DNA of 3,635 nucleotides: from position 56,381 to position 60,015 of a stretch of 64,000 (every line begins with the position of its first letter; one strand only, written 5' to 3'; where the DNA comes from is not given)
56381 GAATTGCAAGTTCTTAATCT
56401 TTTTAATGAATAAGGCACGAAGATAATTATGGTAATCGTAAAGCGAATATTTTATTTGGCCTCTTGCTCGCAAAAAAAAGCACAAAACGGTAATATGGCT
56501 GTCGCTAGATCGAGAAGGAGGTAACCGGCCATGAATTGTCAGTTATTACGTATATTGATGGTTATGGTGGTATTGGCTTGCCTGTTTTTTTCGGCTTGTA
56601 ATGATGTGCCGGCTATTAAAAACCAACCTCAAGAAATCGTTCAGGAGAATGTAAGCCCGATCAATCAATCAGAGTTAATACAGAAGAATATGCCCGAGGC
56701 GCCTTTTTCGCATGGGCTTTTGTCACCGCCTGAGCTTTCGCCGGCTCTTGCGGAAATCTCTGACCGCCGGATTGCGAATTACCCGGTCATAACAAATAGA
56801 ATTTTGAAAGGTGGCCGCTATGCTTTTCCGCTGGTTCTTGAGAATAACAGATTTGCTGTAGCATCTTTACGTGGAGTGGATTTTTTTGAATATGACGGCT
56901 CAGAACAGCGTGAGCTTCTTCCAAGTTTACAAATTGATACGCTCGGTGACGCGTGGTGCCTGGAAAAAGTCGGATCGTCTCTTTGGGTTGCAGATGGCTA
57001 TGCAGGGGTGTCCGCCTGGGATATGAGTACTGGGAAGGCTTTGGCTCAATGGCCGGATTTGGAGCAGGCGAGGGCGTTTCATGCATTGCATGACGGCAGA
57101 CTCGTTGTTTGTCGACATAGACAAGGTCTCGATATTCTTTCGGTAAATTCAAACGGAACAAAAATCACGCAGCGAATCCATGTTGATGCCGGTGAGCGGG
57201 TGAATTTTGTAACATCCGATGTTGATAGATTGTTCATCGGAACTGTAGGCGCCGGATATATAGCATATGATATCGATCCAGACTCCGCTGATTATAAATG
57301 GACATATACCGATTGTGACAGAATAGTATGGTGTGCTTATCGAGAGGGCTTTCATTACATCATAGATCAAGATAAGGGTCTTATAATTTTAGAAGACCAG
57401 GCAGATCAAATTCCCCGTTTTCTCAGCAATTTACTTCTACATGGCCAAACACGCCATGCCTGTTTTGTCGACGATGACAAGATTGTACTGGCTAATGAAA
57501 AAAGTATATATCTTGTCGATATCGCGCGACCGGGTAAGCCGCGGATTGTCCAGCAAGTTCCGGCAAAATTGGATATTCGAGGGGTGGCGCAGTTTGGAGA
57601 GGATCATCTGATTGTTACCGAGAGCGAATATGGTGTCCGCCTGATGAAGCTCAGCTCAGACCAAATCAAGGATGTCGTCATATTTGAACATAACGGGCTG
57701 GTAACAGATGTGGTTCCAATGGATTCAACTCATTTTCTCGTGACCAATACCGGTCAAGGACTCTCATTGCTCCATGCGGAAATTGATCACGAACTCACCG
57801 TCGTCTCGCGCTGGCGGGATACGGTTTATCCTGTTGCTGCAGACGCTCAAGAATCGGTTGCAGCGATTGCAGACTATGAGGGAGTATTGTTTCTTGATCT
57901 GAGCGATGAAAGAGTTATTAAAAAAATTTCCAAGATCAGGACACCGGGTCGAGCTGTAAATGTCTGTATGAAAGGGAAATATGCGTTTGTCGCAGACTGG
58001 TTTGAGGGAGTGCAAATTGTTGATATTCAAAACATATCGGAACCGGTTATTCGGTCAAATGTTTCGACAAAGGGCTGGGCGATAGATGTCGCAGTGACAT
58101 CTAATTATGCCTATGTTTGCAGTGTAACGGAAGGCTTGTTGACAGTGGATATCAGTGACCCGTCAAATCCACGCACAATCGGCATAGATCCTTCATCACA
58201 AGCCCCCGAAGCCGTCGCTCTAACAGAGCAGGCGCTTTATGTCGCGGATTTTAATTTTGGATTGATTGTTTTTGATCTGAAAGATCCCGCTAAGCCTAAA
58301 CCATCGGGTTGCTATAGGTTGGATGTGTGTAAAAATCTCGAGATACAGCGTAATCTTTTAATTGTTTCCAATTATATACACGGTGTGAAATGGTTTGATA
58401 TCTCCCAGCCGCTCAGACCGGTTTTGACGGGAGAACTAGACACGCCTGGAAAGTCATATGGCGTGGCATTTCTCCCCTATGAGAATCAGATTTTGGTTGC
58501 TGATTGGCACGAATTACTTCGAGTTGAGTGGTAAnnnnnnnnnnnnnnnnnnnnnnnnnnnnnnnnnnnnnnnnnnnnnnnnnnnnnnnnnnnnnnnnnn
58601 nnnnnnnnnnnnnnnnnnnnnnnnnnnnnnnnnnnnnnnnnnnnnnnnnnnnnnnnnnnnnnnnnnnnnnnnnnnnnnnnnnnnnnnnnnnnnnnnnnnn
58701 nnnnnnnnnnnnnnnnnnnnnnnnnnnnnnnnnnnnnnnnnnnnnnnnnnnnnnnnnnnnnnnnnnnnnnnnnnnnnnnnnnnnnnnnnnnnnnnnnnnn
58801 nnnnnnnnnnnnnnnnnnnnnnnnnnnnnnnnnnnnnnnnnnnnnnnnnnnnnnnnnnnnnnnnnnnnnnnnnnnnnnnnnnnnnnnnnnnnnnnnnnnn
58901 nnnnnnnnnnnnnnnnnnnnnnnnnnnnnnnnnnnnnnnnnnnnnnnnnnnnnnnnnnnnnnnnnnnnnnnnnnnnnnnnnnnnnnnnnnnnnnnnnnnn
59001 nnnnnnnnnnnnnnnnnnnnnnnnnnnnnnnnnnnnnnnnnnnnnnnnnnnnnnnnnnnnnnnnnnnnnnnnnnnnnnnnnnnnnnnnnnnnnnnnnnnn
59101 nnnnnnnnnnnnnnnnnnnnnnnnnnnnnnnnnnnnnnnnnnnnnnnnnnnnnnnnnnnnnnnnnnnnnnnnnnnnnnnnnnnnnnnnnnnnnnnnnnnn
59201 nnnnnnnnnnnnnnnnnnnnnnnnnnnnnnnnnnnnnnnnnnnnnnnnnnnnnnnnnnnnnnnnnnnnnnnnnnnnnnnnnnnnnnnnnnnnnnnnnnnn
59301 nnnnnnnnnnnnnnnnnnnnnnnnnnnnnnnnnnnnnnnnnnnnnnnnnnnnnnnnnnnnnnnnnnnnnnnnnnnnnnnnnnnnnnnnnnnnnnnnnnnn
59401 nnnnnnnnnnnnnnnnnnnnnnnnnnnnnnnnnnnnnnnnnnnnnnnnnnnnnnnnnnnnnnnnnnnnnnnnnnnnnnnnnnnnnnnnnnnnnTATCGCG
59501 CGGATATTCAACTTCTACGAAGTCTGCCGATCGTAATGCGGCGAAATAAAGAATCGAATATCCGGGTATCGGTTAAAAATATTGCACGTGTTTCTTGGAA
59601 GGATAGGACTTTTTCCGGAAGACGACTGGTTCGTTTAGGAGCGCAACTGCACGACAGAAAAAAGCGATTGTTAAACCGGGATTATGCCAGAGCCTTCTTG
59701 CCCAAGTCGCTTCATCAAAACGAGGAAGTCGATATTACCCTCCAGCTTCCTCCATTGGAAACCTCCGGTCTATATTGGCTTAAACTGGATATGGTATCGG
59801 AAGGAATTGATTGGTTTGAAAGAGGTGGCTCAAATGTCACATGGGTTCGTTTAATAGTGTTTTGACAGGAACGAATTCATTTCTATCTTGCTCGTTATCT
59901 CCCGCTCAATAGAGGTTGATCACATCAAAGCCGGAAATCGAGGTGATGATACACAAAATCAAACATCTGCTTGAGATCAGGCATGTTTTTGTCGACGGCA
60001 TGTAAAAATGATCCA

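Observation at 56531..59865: LVIVD-repeat lipoprotein translationally coupled to a radical SAM enzyme with N-terminal SPASM-like Cys cluster and non-canonical CX3CX4C motif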

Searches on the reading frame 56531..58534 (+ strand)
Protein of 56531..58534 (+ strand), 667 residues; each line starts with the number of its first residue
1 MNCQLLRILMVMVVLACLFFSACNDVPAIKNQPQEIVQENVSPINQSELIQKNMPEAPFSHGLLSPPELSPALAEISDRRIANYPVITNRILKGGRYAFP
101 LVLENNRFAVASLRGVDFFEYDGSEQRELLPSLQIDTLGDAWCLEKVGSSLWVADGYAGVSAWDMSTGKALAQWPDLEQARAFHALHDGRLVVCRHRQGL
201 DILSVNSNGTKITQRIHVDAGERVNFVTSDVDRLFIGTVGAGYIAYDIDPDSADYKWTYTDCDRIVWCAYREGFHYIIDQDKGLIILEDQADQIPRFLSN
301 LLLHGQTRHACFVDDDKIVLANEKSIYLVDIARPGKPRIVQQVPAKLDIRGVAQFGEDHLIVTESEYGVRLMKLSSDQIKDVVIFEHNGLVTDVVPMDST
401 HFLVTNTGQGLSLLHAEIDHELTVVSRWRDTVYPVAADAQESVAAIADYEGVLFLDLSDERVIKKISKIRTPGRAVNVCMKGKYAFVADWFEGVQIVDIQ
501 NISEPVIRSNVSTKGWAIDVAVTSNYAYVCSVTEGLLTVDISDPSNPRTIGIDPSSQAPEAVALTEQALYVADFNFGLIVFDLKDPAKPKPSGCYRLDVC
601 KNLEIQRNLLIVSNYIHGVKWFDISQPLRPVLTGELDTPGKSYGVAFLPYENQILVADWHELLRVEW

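Call 3: search_protein_families(library=pfam, proteins=[window:56531-58534:+], max_evalue=1)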
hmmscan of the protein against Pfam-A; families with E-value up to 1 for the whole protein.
window:56531-58534:+ (667 aa): 7 families
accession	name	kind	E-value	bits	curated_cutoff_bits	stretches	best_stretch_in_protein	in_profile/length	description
PF08309.17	LVIVD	-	2.5e-27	94.4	20.2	3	515-550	2-37/42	LVIVD repeat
PF09826.15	Beta_propel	-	0.0051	16.2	22.4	0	484-530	89-128/495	Beta propeller domain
PF25174.1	Beta-prop_THOC3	-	0.0062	16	305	0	397-502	139-245/272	THOC3 beta-propeller domain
PF16819.11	DUF5074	-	0.015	14.8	27.2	0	444-500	111-171/353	Domain of unknown function (DUF5074)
PF23388.1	DUF7099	-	0.03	13.6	30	1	468-571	28-135/366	Domain of unknown function (DUF7099)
PF05694.17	SBP56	-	0.037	13.3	34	0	607-639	315-348/453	56kDa selenium binding protein (SBP56)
PF03064.21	U79_P34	-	0.21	11.9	27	1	491-544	29-79/134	HSV U79 / HCMV P34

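Call 4: search_protein_families(library=ncbifam, proteins=[window:56531-58534:+], max_evalue=1)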
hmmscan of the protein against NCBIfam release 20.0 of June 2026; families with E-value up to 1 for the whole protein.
window:56531-58534:+ (667 aa): 1 family
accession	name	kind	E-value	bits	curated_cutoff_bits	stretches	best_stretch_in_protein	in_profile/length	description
TIGR04312.1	choice_anch_B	subfamily_domain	9.5e-08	31.7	100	1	494-546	261-315/364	choice-of-anchor B family protein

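Call 23: find_homologous_proteins(query=window:56531-58534:+, max_evalue=1e-10)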
Query window:56531-58534:+ (667 aa): 16 proteins with E <= 1e-10 among 8000 candidates.
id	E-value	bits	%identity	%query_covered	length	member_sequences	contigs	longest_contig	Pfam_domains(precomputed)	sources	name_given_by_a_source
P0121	0.0e+0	1530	99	100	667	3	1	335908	PF08309.18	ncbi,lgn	-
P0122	0.0e+0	1116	71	100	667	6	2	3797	PF08309.18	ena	-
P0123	5.1e-269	912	58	100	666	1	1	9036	PF08309.18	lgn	-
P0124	5.3e-266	902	58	100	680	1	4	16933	PF08309.18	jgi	jgi:hypothetical protein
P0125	9.6e-215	733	50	92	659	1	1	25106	PF08309.18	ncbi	-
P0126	3.5e-202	691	47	98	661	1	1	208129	PF08309.18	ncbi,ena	-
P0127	3.1e-201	688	46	99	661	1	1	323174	PF08309.18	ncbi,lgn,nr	ncbi:hypothetical protein JW823_02765 [bacterium]|nr:hypothetical protein [candidate division CSSED1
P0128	1.3e-199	683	46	99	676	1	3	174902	PF08309.18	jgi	jgi:hypothetical protein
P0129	6.5e-193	661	46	99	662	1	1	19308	PF08309.18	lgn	-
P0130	1.4e-192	660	46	100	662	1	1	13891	PF05694.18,PF08309.18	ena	-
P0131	3.1e-167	576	42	100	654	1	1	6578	PF08309.18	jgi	-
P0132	2.6e-150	520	43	87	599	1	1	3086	PF08309.18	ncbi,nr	ncbi:MAG TPA: hypothetical protein PLV45_12165, partial [bacterium]|nr:hypothetical protein [bacteri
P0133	2.2e-140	487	38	98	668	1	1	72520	PF08309.18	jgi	jgi:hypothetical protein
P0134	8.2e-127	442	35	99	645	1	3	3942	PF09826.16,PF08309.18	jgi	-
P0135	1.2e-64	237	25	53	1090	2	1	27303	PF13860.13,PF09826.16,PF08309.18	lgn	-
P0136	4.4e-34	136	31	33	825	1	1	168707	PF18962.8,PF16819.12,PF13860.13,PF09826.16,PF08309.18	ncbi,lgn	-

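Call 24: find_encoding_contigs(protein=P0133, flank=8000, max_places=2)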
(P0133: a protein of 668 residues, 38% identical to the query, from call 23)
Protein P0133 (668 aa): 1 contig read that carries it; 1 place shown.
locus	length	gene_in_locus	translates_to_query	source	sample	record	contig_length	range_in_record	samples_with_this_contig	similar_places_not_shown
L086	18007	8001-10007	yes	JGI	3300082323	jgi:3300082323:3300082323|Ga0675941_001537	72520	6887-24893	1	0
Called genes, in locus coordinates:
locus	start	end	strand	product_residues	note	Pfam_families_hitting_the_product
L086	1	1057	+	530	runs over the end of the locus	PF13180:PDZ_2, PF00595:PDZ (faint)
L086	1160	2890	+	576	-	PF01432:Peptidase_M3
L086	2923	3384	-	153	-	-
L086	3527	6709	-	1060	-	PF00082:Peptidase_S8, PF16656:Pur_ac_phosph_N (faint)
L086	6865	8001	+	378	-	-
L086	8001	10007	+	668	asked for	PF08309:LVIVD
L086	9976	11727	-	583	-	PF02543:Carbam_trans_N, PF16861:Carbam_trans_C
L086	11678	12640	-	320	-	PF00483:NTP_transferase, PF12804:NTP_transf_3, PF25084:LbH_EIF2B (weak)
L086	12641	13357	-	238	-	PF00535:Glycos_transf_2, PF13641:Glyco_tranf_2_3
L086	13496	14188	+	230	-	PF13641:Glyco_tranf_2_3, PF00535:Glycos_transf_2, PF10111:Glyco_tranf_2_2 (weak)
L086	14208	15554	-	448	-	PF12804:NTP_transf_3 (faint)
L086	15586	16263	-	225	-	PF04493:Endonuclease_5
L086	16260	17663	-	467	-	PF08245:Mur_ligase_M, PF02875:Mur_ligase_C, PF27239:FOL3_C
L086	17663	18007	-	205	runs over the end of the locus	PF01470:Peptidase_C15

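Call 25: find_encoding_contigs(protein=P0134, flank=8000, max_places=2)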
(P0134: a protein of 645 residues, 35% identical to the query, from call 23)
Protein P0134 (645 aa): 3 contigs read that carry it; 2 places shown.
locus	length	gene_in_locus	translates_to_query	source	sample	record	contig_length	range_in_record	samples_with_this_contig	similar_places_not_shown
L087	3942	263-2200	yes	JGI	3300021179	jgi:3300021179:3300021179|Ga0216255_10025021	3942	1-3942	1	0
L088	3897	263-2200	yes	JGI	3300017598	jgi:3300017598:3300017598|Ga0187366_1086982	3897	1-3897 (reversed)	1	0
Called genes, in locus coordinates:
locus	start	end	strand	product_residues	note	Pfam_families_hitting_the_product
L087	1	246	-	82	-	?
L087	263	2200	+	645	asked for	PF08309:LVIVD (faint), PF09826:Beta_propel (faint)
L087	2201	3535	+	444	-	PF13186:SPASM, PF04055:Radical_SAM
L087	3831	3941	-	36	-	?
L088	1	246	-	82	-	?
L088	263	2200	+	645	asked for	PF08309:LVIVD (faint), PF09826:Beta_propel (faint)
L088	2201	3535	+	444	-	PF13186:SPASM, PF04055:Radical_SAM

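Call 26: find_encoding_contigs(protein=P0121, flank=10000, max_places=2)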
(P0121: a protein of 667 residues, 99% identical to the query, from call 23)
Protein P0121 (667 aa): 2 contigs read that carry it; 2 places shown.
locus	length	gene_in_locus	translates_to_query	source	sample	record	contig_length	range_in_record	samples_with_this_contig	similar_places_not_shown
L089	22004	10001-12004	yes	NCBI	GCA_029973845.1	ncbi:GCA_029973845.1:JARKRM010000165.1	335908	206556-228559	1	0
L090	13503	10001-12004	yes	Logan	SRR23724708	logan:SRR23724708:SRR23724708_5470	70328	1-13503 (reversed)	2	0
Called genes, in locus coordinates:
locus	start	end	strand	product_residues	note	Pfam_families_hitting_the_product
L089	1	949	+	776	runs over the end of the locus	PF00456:Transketolase_N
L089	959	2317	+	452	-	PF04055:Radical_SAM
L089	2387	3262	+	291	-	-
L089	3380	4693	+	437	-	PF00070:Pyr_redox (faint), PF00890:FAD_binding_2 (faint), PF01266:DAO, PF01946:Thi4 (faint), PF12831:FAD_oxidored (faint), PF13450:NAD_binding_8, PF01593:Amino_oxidase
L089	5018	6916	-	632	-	-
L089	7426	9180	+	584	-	PF01590:GAF (faint), PF13185:GAF_2 (weak), PF13492:GAF_3, PF07228:SpoIIE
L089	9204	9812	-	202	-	PF09335:VTT_dom (faint)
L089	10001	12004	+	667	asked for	PF08309:LVIVD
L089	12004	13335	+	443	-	PF13186:SPASM, PF04055:Radical_SAM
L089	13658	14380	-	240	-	PF04463:2-thiour_desulf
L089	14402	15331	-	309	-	PF00072:Response_reg, PF00512:HisKA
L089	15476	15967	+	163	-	PF02559:CarD_TRCF_RID, PF21095:CarD_C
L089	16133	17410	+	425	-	PF13145:Rotamase_2, PF13616:Rotamase_3, PF00639:Rotamase, PF27392:TP_0929_3rd (faint), PF13145:Rotamase_2, PF13616:Rotamase_3, PF00639:Rotamase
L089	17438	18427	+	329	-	PF20030:bpMoxR, PF07726:AAA_3, PF07728:AAA_5, PF17863:AAA_lid_2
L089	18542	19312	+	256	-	PF01882:DUF58, PF13519:VWA_2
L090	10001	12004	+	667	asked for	PF08309:LVIVD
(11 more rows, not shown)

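Call 34: search_protein_families(library=pfam, proteins=[L086:6865-8001:+], max_evalue=0.01)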
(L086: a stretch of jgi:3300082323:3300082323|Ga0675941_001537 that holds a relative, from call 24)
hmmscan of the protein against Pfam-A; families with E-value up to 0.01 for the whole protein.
L086:6865-8001:+ (378 aa): 1 family
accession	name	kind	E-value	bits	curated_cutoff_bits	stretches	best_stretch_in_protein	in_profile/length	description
PF01075.23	Glyco_transf_9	-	0.0002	21.2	22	1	98-346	9-240/247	Glycosyltransferase family 9 (heptosyltransferase)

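Call 66: predict_structure(alignment_id=A3)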
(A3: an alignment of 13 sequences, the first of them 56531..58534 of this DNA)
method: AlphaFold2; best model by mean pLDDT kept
length: 667 residues; sequences in the alignment: 13
mean_pLDDT: 87.5   pTM: 0.81
mean pLDDT of the five models: 87.5, 87.3, 86.4, 85.9, 85.3
residues with pLDDT >= 90: 482; 70-90: 119; 50-70: 18; < 50: 48
segments of 3 or more residues with pLDDT < 50: 21-67
pLDDT, mean of each block of 10 residues (from residue 1): 68 68 33 27 28 29 46 83 93 92 93 93 82 87 94 89 94 92 93 92 95 94 91 94 94 94 94 96 96 95 95 96 97 97 95 94 95 94 92 92 93 88 91 93 94 87 92 96 96 96 97 94 96 93 96 87 95 90 94 88 94 88 96 90 87 90 94
secondary structure, 60 per line:
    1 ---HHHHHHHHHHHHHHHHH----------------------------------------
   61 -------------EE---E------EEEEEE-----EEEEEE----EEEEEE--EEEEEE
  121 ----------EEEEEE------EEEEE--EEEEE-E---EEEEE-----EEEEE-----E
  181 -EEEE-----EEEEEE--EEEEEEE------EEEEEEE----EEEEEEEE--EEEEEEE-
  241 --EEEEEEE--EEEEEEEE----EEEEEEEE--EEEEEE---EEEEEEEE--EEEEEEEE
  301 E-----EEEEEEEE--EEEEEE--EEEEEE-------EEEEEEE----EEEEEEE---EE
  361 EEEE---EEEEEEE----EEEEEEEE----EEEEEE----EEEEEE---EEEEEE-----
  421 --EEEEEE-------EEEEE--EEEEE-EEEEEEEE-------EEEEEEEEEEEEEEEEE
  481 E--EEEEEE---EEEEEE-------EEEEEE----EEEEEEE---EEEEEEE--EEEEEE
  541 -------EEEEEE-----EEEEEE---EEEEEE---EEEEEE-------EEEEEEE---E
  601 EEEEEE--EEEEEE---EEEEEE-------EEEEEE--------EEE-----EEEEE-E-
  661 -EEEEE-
elements in order: H4-20 E86-91 E97-102 E107-112 E115-120 E131-136 E143-147 E150-154 E160-164 E170-174 E182-185 E191-196 E199-205 E212-218 E223-230 E233-239 E243-249 E252-259 E264-271 E274-279 E283-290 E293-301 E307-314 E317-322 E325-330 E338-344 E349-355 E359-364 E368-374 E379-386 E391-396 E401-406 E410-415 E423-428 E436-440 E443-447 E449-456 E464-481 E484-489 E493-498 E506-511 E516-522 E526-532 E535-540 E548-553 E559-564 E568-573 E577-582 E590-596 E600-606 E609-614 E618-623 E631-636 E645-647 E653-657 E662-666

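Call 70: fold_search(model_id=the predicted structure, library=pdb)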
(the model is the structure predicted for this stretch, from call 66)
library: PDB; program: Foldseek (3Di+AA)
matches with E <= 10: 1990; with E <= 0.001: 1840
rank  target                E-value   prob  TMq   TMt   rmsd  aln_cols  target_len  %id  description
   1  6zqe_UL               8.1e-18  1.00  0.52  0.46   8.8       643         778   10  Cryo-EM structure of the 90S pre-ribosome from Saccharomyces cerevisiae, state Dis-A (Poly-Ala) (released 2020-09-23)
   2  6ke6_B2               3.7e-17  1.00  0.52  0.43   8.8       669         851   11  3.4 angstrom cryo-EM structure of yeast 90S small subunit preribosome (released 2020-08-05)
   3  7d4i_B2               8.0e-17  1.00  0.53  0.45   8.6       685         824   10  Cryo-EM structure of 90S small ribosomal precursors complex with the DEAH-box RNA helicase Dhr1 (State F) (released 2021-10-06)
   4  6zqf_UL               1.5e-16  1.00  0.51  0.46   9.1       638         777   10  Cryo-EM structure of the 90S pre-ribosome from Saccharomyces cerevisiae, state Dis-B (Poly-Ala) (released 2020-09-23)
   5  6zqd_UL               1.5e-16  1.00  0.52  0.46   9.1       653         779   10  Cryo-EM structure of the 90S pre-ribosome from Saccharomyces cerevisiae, state Post-A1 (released 2020-09-23)
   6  9n73_LO               1.6e-16  1.00  0.39  0.34  13.3       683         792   10  SSU processome maturation and disassembly, State G (released 2025-10-29)
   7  9n6v_LQ               1.7e-16  1.00  0.51  0.43   9.0       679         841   10  SSU processome maturation and disassembly, State A (released 2025-11-05)
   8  6uml_A                1.7e-16  1.00  0.33  0.22  22.3       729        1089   10  Structural Basis for Thalidomide Teratogenicity Revealed by the Cereblon-DDB1-SALL4-Pomalidomide Complex (released 2020-04-15)
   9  6lqr_B2               2.2e-16  1.00  0.52  0.44   8.9       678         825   11  Cryo-EM structure of 90S small subunit preribosomes in transition states (State C) (released 2020-09-16)
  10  6zqa_UL               2.7e-16  1.00  0.52  0.43   8.6       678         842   10  Cryo-EM structure of the 90S pre-ribosome from Saccharomyces cerevisiae, state A (Poly-Ala) (released 2020-09-23)
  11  5wlc_LQ               3.3e-16  1.00  0.51  0.42   9.2       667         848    9  The complete structure of the small subunit processome (released 2017-09-27)
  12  9n6z_LQ               3.3e-16  1.00  0.51  0.43   9.1       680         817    9  SSU processome maturation and disassembly, State D (released 2025-11-05)
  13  9e78_0L               4.6e-16  1.00  0.44  0.46  10.6       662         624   10  48-nm repeat of the Leishmania tarentolae doublet microtubule (released 2025-03-12)
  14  8zsw                  5.5e-16  1.00  0.33  0.21  22.3       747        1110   10  Crystal Structure of Human DDB1, a Component of the E3 Ubiquitin Ligase Complex (released 2025-06-11)
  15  4nsx                  6.0e-16  1.00  0.41  0.43  12.5       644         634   10  Crystal Structure of the Utp21 tandem WD Domain (released 2014-02-19)
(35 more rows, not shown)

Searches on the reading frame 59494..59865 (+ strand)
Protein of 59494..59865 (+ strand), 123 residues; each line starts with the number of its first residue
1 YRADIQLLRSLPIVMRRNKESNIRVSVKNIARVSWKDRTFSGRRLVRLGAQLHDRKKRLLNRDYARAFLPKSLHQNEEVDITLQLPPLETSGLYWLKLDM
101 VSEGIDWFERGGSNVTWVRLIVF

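Call 34: search_protein_families(library=pfam, proteins=[window:59494-59865:+], max_evalue=0.01)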
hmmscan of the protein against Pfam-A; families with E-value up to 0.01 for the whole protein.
window:59494-59865:+ (123 aa): 0 families
